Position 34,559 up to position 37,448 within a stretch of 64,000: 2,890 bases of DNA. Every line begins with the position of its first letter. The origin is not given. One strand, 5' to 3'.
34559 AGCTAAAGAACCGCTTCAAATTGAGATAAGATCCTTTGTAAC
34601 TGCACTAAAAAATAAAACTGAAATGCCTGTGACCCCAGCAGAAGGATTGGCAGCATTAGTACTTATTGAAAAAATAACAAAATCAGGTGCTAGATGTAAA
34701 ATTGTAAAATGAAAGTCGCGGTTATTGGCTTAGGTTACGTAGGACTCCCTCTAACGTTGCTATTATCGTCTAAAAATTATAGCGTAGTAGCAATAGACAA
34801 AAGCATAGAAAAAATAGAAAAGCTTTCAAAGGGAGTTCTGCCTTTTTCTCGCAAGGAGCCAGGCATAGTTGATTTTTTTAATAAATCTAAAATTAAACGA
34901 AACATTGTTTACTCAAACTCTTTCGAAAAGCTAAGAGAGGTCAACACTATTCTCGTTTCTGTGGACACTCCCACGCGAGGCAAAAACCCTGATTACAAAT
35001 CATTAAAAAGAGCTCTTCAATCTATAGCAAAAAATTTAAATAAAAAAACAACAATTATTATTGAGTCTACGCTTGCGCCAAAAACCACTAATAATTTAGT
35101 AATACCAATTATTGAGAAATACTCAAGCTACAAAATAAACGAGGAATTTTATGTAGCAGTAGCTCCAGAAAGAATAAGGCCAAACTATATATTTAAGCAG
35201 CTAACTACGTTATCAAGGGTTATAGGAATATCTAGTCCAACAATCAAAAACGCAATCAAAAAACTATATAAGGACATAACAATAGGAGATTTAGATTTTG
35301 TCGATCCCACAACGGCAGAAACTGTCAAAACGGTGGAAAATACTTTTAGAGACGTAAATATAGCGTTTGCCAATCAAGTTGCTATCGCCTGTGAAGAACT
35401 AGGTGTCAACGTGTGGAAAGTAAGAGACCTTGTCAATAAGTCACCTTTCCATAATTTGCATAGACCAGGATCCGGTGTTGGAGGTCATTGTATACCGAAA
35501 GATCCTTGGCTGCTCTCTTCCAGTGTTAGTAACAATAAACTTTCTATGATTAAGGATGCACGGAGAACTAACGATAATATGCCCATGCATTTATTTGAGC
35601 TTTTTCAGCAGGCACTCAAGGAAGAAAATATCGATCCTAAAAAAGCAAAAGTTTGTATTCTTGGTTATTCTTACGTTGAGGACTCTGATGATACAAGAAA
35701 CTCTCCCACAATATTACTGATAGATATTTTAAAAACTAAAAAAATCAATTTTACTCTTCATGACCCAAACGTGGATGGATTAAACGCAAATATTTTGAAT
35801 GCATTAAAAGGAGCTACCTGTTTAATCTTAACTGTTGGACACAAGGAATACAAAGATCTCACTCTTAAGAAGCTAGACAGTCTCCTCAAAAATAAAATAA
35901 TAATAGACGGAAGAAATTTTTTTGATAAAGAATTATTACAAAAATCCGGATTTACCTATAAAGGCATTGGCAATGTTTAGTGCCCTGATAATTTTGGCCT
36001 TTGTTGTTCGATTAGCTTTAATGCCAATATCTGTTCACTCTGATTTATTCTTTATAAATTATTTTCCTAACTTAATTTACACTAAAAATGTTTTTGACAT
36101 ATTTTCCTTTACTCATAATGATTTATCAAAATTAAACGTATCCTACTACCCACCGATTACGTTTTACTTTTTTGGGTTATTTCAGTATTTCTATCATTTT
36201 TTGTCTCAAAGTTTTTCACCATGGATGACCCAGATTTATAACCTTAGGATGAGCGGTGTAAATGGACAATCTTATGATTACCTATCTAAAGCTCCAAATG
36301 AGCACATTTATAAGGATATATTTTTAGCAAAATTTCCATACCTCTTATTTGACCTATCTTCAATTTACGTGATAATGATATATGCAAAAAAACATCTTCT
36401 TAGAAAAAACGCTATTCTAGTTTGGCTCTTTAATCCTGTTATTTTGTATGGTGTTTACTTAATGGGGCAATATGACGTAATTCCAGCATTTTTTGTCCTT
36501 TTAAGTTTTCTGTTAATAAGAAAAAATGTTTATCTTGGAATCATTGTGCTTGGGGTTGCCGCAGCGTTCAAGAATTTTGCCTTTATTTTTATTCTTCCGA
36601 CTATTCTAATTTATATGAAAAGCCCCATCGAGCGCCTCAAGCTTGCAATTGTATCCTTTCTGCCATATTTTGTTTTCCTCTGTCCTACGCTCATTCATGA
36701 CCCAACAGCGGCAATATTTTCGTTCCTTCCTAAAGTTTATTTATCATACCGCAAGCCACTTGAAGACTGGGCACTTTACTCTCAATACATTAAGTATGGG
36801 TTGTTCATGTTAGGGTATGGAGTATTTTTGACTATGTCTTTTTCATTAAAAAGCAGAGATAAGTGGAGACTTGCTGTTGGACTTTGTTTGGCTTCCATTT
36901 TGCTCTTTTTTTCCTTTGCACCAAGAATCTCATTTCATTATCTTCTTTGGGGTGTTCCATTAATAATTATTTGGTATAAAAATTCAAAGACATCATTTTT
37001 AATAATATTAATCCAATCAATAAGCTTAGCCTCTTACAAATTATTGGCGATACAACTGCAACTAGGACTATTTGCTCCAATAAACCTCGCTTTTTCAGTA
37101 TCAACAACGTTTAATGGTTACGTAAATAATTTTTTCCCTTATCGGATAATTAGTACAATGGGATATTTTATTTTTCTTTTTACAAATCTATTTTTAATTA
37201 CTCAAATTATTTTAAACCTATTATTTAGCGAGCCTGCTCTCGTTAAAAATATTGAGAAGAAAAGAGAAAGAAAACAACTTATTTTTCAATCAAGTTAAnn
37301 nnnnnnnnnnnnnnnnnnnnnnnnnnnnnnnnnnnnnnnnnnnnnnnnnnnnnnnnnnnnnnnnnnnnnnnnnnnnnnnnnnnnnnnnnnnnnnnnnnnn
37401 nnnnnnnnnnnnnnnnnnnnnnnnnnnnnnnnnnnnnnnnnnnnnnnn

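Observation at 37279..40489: Candidate CMP-nonulosonate transferase followed by a GT-C at the operon end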

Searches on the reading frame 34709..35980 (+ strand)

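Call 15: search_protein_families(library=pfam, proteins=[window:34709-35980:+], max_evalue=0.001)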
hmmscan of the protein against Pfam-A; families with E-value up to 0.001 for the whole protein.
window:34709-35980:+ (423 aa): 6 families
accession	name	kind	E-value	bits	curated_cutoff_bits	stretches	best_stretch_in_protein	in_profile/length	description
PF03721.20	UDPG_MGDP_dh_N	-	1.5e-37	129.4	27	1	1-179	1-180/187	UDP-glucose/GDP-mannose dehydrogenase family, NAD binding domain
PF00984.24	UDPG_MGDP_dh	-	2.3e-26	92.1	25.4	1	202-289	2-93/94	UDP-glucose/GDP-mannose dehydrogenase family, central domain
PF03720.21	UDPG_MGDP_dh_C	-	9.5e-20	71.3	30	1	317-407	2-103/103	UDP-glucose/GDP-mannose dehydrogenase family, UDP binding domain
PF03446.21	NAD_binding_2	-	2.2e-06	28.2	21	1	2-130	1-103/161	NAD binding domain of 6-phosphogluconate dehydrogenase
PF02254.24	TrkA_N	-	0.00014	22.6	23.8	0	3-42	1-40/116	TrkA-N domain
PF03807.23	F420_oxidored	-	0.0004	21.4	21.6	0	2-41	1-42/94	NADP oxidoreductase coenzyme F420-dependent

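Call 87: search_protein_families(library=ncbifam, proteins=[window:34709-35980:+], max_evalue=0.001)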
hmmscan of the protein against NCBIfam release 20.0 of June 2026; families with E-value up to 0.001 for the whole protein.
window:34709-35980:+ (423 aa): 10 families
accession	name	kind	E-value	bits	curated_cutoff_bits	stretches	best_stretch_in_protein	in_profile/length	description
TIGR03026.1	NDP-sugDHase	subfamily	8.4e-108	360.8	189.8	1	1-403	1-413/413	nucleotide sugar dehydrogenase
NF040825.1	UDPMaNacDH_Arch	equivalog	3.1e-104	349.2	750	1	1-421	1-414/418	UDP-N-acetyl-D-mannosamine dehydrogenase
NF008286.0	PRK11064.1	equivalog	2e-64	217.7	459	1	2-400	5-414/420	UDP-N-acetyl-D-mannosamine dehydrogenase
NF047673.2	TeichurnBiosyTuaD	equivalog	5.4e-53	180.7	700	1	2-421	3-430/439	UDP-glucose 6-dehydrogenase TuaD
NF011729.0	PRK15182.1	equivalog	7.6e-47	160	592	1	2-397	8-407/425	Vi polysaccharide biosynthesis UDP-N-acetylglucosamine C-6 dehydrogenase TviB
NF041297.1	UDPGDh_AglM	equivalog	5.7e-45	154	670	1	1-420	1-428/429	UDP-glucose 6-dehydrogenase AglM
NF011631.0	PRK15057.1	equivalog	1.1e-18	67.6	757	1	1-290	1-285/388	UDP-glucose 6-dehydrogenase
NF007161.0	PRK09599.1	subfamily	0.00032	20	271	0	1-62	1-62/302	NADP-dependent phosphogluconate dehydrogenase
NF007039.0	PRK09496.3-2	equivalog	0.00032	19.7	293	1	1-41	1-41/446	Trk system potassium transporter TrkA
NF053647.1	pMurD2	equivalog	0.0004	19.4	550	1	1-137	1-123/405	pseudomurein biosynthesis peptide ligase pMurD2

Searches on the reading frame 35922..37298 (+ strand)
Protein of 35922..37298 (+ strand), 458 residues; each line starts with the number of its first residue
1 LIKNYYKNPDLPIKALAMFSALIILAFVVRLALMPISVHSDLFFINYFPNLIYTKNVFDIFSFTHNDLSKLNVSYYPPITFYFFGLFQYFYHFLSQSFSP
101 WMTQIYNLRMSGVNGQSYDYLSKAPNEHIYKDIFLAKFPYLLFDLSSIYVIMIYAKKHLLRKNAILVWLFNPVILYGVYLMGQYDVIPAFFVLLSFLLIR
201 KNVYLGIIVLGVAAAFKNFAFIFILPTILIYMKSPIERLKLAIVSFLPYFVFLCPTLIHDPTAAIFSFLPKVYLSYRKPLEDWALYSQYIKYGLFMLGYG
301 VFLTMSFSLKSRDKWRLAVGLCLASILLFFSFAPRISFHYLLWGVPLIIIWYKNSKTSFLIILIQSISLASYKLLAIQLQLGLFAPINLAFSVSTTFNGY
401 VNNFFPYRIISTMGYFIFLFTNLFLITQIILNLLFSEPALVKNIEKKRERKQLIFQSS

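Call 15: search_protein_families(library=pfam, proteins=[window:35922-37298:+], max_evalue=0.001)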
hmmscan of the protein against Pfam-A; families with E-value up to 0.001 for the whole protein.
window:35922-37298:+ (458 aa): 0 families

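Call 54: search_protein_families(library=pfam, proteins=[window:35922-37298:+], max_evalue=0.05)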
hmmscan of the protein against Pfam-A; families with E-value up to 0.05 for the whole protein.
window:35922-37298:+ (458 aa): 0 families

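Call 87: search_protein_families(library=ncbifam, proteins=[window:35922-37298:+], max_evalue=0.001)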
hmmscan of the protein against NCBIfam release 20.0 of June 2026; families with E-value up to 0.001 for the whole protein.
window:35922-37298:+ (458 aa): 0 families
